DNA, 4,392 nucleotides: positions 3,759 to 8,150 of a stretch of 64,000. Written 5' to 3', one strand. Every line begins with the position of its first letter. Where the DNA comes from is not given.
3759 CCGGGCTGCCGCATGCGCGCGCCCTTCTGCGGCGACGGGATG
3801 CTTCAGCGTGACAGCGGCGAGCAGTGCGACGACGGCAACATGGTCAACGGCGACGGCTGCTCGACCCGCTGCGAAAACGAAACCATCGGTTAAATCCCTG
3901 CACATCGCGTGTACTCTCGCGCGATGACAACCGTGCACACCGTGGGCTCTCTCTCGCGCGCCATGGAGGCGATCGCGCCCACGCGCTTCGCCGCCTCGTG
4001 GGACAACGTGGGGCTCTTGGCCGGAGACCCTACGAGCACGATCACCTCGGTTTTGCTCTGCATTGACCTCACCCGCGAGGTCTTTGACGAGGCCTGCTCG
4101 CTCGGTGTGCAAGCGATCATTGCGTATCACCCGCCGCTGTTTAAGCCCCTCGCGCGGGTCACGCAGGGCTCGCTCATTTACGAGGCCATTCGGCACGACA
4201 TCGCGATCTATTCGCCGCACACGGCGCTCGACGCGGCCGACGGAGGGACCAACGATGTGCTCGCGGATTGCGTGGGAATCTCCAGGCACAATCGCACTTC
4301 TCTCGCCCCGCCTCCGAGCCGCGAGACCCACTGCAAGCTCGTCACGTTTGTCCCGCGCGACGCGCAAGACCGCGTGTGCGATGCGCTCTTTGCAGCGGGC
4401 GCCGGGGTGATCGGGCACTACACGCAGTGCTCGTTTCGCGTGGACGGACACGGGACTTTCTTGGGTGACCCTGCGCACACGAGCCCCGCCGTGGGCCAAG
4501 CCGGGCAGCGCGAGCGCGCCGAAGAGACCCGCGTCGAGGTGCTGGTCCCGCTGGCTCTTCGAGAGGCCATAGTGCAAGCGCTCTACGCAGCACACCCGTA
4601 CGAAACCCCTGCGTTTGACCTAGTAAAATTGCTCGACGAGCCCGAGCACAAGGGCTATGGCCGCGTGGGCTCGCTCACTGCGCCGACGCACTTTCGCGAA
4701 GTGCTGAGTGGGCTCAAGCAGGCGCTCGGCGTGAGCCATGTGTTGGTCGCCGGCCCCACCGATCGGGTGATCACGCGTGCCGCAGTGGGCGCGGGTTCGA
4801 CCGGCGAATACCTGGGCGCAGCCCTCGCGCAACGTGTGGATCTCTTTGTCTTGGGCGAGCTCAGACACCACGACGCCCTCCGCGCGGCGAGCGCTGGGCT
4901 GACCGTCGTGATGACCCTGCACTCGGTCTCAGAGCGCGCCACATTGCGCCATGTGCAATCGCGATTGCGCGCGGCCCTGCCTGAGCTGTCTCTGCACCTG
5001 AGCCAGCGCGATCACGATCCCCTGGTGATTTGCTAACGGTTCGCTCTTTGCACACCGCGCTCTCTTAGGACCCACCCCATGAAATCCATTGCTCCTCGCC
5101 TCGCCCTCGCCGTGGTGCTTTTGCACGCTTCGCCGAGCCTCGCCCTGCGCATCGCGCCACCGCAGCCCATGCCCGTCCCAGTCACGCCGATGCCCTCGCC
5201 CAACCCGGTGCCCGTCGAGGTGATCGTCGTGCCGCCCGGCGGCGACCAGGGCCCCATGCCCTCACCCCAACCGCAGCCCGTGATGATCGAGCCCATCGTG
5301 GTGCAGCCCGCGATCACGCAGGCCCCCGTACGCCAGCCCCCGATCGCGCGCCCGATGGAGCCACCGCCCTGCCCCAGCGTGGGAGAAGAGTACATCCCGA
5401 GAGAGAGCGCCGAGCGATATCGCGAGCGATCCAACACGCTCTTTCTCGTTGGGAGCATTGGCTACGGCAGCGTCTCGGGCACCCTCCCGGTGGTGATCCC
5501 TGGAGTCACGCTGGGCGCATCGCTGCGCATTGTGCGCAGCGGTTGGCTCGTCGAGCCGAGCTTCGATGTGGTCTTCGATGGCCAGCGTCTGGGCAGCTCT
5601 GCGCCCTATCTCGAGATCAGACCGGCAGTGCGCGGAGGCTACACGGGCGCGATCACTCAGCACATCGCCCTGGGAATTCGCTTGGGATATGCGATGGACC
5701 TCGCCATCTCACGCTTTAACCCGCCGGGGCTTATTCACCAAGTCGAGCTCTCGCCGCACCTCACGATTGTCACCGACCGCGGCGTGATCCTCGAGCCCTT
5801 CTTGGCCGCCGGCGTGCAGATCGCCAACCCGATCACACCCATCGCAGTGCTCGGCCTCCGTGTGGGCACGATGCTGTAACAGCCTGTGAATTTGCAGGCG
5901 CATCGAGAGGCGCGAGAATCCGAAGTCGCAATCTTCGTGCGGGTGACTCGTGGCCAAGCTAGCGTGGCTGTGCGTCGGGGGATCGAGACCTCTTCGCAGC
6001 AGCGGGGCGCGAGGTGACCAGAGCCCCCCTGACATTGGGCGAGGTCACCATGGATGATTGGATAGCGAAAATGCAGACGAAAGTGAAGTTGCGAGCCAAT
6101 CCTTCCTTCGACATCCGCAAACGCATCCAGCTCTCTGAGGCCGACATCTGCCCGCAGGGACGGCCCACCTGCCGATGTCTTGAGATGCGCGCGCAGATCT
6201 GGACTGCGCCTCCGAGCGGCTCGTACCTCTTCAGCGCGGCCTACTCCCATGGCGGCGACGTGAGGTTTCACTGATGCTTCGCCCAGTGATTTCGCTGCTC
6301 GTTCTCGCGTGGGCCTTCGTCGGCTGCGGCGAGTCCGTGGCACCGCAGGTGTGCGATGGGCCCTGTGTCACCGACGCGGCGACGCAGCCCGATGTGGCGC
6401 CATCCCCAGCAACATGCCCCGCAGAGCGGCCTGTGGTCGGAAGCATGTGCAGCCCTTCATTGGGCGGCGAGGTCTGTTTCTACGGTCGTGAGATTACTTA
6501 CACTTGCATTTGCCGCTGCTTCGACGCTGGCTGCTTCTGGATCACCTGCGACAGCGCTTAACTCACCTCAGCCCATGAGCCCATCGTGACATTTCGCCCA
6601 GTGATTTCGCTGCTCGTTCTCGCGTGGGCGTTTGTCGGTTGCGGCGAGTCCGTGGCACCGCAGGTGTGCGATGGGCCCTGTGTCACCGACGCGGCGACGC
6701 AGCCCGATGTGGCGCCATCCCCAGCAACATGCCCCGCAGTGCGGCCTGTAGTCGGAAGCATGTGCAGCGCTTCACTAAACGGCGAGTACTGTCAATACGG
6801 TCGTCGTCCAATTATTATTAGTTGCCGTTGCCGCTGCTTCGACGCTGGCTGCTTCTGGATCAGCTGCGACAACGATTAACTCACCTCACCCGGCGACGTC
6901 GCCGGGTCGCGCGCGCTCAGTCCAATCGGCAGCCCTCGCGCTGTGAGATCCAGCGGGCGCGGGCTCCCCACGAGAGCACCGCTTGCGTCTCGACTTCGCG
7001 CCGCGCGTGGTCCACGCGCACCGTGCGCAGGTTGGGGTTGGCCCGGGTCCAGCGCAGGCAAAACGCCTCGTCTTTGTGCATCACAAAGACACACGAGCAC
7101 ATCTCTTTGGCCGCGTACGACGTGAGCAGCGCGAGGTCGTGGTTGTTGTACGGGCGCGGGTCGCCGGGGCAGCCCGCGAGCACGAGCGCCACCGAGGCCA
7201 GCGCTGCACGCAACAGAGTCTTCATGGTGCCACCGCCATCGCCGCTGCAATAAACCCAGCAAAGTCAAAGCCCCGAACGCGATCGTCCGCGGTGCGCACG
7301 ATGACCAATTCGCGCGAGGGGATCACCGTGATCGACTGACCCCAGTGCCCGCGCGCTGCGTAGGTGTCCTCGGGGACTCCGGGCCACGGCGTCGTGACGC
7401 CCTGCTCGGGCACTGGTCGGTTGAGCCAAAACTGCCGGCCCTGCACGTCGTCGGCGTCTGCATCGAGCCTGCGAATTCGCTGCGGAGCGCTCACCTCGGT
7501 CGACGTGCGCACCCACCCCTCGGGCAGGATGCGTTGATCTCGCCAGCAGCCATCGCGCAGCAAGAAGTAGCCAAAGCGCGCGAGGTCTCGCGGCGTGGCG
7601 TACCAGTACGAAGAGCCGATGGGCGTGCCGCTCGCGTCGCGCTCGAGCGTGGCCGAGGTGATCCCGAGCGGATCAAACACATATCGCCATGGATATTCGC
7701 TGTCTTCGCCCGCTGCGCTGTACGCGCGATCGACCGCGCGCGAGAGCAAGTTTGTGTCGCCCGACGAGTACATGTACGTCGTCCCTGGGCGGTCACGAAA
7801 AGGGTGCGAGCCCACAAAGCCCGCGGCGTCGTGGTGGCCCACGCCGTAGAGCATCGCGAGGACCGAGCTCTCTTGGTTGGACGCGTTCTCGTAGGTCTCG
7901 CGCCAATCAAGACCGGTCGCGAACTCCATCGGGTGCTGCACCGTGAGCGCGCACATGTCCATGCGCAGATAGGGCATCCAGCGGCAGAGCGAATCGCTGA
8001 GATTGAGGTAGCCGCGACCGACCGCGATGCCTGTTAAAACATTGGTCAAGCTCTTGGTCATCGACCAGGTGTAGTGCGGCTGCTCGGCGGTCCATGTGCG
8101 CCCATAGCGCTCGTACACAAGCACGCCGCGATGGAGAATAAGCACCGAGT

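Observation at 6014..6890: Tandemly duplicated small Cys-rich lipopeptides with a localized hypervariable patch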

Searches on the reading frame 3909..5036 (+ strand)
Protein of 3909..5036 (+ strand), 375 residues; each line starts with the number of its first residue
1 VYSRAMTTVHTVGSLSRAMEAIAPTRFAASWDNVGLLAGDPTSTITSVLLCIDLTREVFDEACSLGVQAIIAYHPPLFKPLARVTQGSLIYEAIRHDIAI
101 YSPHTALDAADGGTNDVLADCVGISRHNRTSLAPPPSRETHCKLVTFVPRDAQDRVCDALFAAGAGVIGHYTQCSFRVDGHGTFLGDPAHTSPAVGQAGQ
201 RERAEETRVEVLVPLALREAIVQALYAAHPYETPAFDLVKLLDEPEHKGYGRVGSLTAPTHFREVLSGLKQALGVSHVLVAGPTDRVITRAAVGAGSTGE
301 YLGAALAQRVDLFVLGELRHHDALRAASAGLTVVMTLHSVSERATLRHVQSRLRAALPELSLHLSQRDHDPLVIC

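Call 4: search_protein_families(library=pfam, proteins=[window:3909-5036:+], max_evalue=1)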
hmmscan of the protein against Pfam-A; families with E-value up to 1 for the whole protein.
window:3909-5036:+ (375 aa): 2 families
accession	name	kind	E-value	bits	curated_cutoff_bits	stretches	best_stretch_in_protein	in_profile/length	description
PF01784.24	DUF34_NIF3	-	1.1e-61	209.1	23.4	1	12-371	3-256/256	Duf34/NIF3 (NGG1p interacting factor 3)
PF00437.27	T2SSE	-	0.26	10.3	24.9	1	302-346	204-252/370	Type II/IV secretion system protein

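Call 55: find_related_loci(query=window:3909-5033:+, collection=genome_contigs, flank=8000)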
Query window:3909-5033:+ (375 aa) in genome_contigs; peptide patterns used: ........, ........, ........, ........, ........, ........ (x = any residue, [..] = any of these).
126 stretches matched a pattern; 8 encode a relative of the query (tblastn E <= 1e-3); 8 distinct loci.
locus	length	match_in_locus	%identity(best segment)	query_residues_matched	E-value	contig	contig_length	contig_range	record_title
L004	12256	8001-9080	53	15-374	3e-113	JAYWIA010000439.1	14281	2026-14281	MAG: Myxococcales bacterium isolate GLR81_GL56_UP_2_concoct_103 GLR81_GL56_UP_2_concoct_103_438, whole genome shotgun se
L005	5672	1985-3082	53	7-372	1e-111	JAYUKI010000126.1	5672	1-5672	MAG: Myxococcales bacterium isolate GFS_9240 GFS_9240_125, whole genome shotgun sequence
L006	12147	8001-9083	53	11-375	1e-108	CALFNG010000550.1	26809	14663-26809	MAG TPA_asm: uncultured Myxococcales bacterium isolate ERR1035438_bin.42_CONCOCT_v1.1_MAG genome assembly, contig: ERZ17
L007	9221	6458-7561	52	5-375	4e-102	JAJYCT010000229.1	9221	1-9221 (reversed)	MAG: Myxococcales bacterium isolate BP9.bin63 NODE_15772_length_9221_cov_1.570046, whole genome shotgun sequence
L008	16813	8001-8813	53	9-372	5e-36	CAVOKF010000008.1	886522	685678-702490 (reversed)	MAG: uncultured delta proteobacterium isolate MFD00082.bin.1.80 genome assembly, contig: contig_3713, whole genome shotg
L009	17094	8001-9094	51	5-372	9e-71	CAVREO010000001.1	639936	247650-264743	MAG: uncultured delta proteobacterium isolate MFD10064.bin.2.54 genome assembly, contig: contig_10284, whole genome shot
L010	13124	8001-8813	53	9-372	6e-35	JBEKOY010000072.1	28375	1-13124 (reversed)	MAG: Polyangiaceae bacterium isolate SPRUCE 451 SPRUCE_451_72, whole genome shotgun sequence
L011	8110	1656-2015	48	9-124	5e-24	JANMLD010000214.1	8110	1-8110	MAG: Pirellula sp. isolate OTE_64_concoct_145 OTE_64_k141_252075, whole genome shotgun sequence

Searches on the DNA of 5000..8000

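Call 92: search_rna_families(source=window, start=5000, end=8000, threshold=evalue, max_evalue=1)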
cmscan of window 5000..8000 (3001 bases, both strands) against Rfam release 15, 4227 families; matches with E-value up to 1: 0.
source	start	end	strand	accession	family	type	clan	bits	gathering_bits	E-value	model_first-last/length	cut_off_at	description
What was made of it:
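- Tried and rejected: No Rfam family in 5000-8000 (call 92).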

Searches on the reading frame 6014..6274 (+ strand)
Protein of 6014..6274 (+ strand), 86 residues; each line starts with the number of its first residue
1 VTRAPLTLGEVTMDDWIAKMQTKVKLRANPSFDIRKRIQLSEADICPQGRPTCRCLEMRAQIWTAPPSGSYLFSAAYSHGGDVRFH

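Call 4: search_protein_families(library=pfam, proteins=[window:6014-6274:+], max_evalue=1)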
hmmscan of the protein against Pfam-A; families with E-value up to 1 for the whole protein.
window:6014-6274:+ (86 aa): 1 family
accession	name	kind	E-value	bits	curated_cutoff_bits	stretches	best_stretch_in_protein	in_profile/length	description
PF15318.11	Bclt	-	0.14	12.5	25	1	31-74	69-111/195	Putative Bcl-2 like protein of testis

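Call 6: search_protein_families(library=ncbifam, proteins=[window:6014-6274:+], max_evalue=1)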
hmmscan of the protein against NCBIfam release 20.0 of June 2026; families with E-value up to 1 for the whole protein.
window:6014-6274:+ (86 aa): 0 families

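Call 53: search_protein_families(library=padloc, proteins=[window:6014-6274:+], max_evalue=1)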
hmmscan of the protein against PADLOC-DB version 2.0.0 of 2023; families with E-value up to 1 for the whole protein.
window:6014-6274:+ (86 aa): 0 families

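Call 54: search_protein_families(library=phrogs, proteins=[window:6014-6274:+], max_evalue=1)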
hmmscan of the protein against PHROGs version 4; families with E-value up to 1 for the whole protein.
window:6014-6274:+ (86 aa): 1 family
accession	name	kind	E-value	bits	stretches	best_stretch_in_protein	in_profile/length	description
phrog_35527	-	unknown function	0.011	17.1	1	18-46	37-65/65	-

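Call 67: list_cluster_members(proteins=[window:6014-6271:+, window:6050-6271:+, P0001, P0002, window:6071-6271:+])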
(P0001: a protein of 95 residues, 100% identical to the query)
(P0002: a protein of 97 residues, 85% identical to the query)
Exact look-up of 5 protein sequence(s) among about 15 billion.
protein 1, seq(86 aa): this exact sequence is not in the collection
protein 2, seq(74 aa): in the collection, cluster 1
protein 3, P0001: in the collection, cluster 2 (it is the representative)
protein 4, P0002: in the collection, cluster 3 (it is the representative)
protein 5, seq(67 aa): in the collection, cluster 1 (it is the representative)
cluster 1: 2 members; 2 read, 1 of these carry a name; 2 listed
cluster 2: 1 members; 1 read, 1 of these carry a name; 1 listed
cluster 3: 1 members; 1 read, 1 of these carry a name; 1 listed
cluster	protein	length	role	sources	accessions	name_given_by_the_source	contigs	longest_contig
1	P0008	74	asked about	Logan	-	-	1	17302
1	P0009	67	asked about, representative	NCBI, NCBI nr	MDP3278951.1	MAG: hypothetical protein Q8Q09_27410 [Deltaproteobacteria bacterium] | hypothetical protein [Deltaproteobacteria bacterium]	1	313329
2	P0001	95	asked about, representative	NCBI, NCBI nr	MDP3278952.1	MAG: hypothetical protein Q8Q09_27415 [Deltaproteobacteria bacterium] | hypothetical protein [Deltaproteobacteria bacterium]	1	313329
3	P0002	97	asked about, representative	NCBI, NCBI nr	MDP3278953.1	MAG: hypothetical protein Q8Q09_27420 [Deltaproteobacteria bacterium] | hypothetical protein [Deltaproteobacteria bacterium]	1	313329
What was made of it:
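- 6014..6274 (+): 3' remnant of a subtilisin-like (S8) protease gene. It covers the last 74-86 codons of the protease's C-terminal beta-rich domain. Possible starts are GTG 6014, ATG 6050 (with GAGG 7 nt upstream) and ATG 6071 (NCBI's 67-aa call, MDP3278951.1). The stop TGA overlaps the ATG of copy 1 (TGATG). NCBI annotation from call 67.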

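Call 69: find_encoding_contigs(protein=window:6050-6271:+, flank=10000)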
Protein seq(74 aa) (74 aa): 1 contig read that carries it; 1 place shown.
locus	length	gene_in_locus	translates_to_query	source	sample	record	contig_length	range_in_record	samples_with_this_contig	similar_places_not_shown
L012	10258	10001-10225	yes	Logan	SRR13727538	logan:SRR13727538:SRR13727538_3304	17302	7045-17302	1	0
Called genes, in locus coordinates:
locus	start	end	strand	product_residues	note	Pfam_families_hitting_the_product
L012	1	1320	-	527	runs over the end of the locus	PF18911:PKD_4 (faint), PF22352:K319L-like_PKD (faint)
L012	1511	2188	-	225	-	PF09837:DUF2064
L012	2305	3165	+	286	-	PF01048:PNP_UDP_1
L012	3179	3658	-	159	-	-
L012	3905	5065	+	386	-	PF00149:Metallophos (faint)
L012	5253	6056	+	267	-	PF00487:FA_desaturase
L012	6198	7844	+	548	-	PF13948:DUF4215, PF07691:PA14 (weak), PF13948:DUF4215 (weak)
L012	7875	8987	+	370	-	PF01784:DUF34_NIF3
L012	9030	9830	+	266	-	-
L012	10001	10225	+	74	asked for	-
